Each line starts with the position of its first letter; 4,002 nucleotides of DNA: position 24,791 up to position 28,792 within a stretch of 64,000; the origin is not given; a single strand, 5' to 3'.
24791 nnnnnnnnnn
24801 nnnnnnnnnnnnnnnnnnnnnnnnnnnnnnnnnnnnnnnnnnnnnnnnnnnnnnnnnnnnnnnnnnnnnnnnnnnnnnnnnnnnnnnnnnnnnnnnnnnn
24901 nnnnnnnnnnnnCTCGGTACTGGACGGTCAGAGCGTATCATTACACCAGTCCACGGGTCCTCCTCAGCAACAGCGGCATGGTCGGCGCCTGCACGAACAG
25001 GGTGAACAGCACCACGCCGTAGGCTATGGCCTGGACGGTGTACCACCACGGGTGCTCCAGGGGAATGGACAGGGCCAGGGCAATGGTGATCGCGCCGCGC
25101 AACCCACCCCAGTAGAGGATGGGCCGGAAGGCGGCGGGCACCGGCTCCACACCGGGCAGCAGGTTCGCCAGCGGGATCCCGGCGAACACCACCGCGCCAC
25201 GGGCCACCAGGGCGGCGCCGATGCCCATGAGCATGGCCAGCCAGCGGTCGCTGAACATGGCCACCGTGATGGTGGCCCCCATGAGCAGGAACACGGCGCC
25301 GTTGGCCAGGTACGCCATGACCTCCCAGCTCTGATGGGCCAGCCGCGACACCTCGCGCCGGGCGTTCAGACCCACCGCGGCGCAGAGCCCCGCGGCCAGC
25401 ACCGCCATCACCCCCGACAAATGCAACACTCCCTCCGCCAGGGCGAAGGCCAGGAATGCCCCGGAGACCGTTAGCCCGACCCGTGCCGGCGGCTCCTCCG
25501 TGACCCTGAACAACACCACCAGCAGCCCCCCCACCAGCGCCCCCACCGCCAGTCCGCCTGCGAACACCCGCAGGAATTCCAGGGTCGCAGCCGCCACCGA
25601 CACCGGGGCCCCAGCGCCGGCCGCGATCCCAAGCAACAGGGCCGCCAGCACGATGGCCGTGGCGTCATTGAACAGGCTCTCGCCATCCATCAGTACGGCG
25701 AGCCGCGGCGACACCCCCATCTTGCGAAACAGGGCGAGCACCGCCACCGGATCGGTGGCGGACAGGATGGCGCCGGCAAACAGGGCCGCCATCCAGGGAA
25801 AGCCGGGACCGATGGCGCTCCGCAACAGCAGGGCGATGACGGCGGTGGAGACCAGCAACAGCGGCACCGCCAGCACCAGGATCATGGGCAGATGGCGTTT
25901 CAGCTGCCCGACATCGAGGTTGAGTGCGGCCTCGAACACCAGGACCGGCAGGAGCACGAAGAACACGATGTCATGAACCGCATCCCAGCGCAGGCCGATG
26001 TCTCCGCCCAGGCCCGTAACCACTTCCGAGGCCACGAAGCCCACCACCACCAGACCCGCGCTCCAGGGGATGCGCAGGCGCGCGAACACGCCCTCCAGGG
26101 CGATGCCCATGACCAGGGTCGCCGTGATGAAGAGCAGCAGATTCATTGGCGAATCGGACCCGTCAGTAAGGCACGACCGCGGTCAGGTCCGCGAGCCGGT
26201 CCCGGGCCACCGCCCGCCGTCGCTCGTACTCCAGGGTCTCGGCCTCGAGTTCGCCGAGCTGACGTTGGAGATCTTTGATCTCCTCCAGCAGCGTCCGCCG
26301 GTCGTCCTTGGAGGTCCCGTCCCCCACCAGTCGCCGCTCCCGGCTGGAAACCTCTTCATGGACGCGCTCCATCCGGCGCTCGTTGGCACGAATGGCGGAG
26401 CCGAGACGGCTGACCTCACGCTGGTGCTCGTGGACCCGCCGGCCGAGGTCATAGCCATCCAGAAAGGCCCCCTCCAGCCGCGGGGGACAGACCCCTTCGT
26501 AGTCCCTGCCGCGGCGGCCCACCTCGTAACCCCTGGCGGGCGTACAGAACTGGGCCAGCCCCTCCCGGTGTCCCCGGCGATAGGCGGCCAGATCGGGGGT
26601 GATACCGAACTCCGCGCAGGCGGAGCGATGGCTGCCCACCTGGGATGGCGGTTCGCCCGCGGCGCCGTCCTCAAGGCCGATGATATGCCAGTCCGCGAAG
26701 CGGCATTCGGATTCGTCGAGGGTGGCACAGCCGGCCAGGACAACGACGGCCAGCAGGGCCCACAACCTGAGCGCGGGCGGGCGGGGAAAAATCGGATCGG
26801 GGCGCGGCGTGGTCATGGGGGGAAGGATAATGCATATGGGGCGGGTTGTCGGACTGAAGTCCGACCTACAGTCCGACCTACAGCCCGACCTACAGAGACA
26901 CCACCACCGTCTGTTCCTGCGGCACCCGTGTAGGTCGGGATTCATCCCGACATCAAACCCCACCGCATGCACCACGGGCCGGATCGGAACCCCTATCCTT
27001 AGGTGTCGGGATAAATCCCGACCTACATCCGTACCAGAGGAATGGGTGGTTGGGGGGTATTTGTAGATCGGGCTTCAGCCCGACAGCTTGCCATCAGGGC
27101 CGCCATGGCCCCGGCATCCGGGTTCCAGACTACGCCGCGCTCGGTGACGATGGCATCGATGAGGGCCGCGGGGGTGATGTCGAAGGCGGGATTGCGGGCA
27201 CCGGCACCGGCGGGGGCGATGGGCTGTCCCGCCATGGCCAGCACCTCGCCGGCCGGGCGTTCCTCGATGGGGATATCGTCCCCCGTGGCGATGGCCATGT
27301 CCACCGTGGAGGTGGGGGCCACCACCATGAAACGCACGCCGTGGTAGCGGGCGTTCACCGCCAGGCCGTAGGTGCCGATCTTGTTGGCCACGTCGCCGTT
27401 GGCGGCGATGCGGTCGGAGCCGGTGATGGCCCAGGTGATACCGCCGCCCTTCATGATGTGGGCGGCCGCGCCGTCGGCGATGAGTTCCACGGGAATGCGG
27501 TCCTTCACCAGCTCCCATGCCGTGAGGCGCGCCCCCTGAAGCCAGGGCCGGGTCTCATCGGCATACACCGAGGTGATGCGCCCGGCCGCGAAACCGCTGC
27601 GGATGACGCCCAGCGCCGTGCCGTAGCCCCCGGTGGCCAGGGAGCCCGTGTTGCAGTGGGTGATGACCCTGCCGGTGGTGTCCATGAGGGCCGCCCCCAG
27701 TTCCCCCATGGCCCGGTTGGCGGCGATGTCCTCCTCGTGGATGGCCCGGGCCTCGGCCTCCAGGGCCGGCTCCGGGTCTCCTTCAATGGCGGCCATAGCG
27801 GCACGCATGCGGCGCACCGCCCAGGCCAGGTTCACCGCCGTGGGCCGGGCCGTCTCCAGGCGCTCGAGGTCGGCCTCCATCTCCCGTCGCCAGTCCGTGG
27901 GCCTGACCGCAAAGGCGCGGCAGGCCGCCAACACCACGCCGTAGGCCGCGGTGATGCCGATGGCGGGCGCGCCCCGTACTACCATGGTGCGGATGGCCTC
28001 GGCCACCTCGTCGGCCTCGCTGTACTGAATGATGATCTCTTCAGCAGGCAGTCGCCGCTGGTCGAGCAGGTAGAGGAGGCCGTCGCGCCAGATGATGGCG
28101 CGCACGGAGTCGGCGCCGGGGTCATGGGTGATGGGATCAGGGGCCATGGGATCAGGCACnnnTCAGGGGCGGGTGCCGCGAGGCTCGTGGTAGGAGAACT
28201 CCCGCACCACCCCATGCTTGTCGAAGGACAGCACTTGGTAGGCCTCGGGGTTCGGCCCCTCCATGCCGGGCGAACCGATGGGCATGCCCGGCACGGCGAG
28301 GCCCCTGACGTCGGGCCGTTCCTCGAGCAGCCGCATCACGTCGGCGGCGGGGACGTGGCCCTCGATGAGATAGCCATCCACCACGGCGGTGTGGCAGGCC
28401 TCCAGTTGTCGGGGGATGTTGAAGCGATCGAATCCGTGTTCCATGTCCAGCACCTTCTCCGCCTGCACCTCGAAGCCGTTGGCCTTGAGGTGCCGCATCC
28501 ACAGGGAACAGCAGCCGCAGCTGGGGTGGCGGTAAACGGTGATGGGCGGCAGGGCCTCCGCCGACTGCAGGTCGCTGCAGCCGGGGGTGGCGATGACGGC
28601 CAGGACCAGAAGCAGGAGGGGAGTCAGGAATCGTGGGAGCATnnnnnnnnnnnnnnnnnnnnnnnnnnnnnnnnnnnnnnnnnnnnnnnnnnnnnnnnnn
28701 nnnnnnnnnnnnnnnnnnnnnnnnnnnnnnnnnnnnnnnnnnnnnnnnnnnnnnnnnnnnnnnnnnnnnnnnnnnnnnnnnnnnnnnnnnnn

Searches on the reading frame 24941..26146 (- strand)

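Call 52: search_protein_families(library=pfam, proteins=[window:24941-26146:-], max_evalue=0.001)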
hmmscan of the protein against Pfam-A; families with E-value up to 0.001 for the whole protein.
window:24941-26146:- (401 aa): 1 family
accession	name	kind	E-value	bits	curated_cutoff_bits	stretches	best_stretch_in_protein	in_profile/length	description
PF00999.27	Na_H_Exchanger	-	3.6e-54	184.5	26.2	1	10-395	4-374/375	Sodium/hydrogen exchanger, transmembrane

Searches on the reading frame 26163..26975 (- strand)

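Call 40: search_protein_families(library=pfam, proteins=[window:26163-26975:-], max_evalue=0.01)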
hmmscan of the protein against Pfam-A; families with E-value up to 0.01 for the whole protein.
window:26163-26975:- (270 aa): 1 family
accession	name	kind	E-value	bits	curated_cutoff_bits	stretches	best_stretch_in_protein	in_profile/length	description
PF10973.13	DUF2799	-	1.9e-23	83.1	25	1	95-179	1-85/86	Protein of unknown function (DUF2799)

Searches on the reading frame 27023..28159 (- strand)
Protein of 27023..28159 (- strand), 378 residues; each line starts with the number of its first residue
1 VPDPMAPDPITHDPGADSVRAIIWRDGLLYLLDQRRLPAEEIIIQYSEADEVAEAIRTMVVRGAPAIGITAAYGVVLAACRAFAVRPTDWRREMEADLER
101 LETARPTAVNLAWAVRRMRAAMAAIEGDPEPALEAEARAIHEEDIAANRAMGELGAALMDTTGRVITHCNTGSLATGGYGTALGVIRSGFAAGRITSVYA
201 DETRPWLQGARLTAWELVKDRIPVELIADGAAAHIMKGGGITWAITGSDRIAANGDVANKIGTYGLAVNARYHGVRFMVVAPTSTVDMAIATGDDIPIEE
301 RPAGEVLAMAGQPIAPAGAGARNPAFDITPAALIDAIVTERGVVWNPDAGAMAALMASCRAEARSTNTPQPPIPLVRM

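Call 40: search_protein_families(library=pfam, proteins=[window:27023-28159:-], max_evalue=0.01)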
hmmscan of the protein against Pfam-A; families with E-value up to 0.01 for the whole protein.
window:27023-28159:- (378 aa): 1 family
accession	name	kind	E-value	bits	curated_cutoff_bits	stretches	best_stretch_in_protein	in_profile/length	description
PF01008.23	IF-2B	-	3.5e-73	246.7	22.4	1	61-344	2-278/280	Initiation factor 2 subunit family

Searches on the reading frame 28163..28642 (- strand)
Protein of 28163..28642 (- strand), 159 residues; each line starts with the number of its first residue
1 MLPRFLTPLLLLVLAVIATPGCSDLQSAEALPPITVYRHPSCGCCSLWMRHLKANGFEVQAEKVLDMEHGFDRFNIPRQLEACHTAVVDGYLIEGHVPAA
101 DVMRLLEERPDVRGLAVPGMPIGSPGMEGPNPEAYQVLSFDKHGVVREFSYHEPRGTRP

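Call 52: search_protein_families(library=pfam, proteins=[window:28163-28642:-], max_evalue=0.001)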
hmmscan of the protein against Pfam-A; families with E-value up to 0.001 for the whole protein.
window:28163-28642:- (159 aa): 1 family
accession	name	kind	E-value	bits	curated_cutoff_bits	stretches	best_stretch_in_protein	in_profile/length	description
PF04214.18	DUF411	-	1.5e-27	95.5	27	1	80-127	1-48/48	Protein of unknown function, DUF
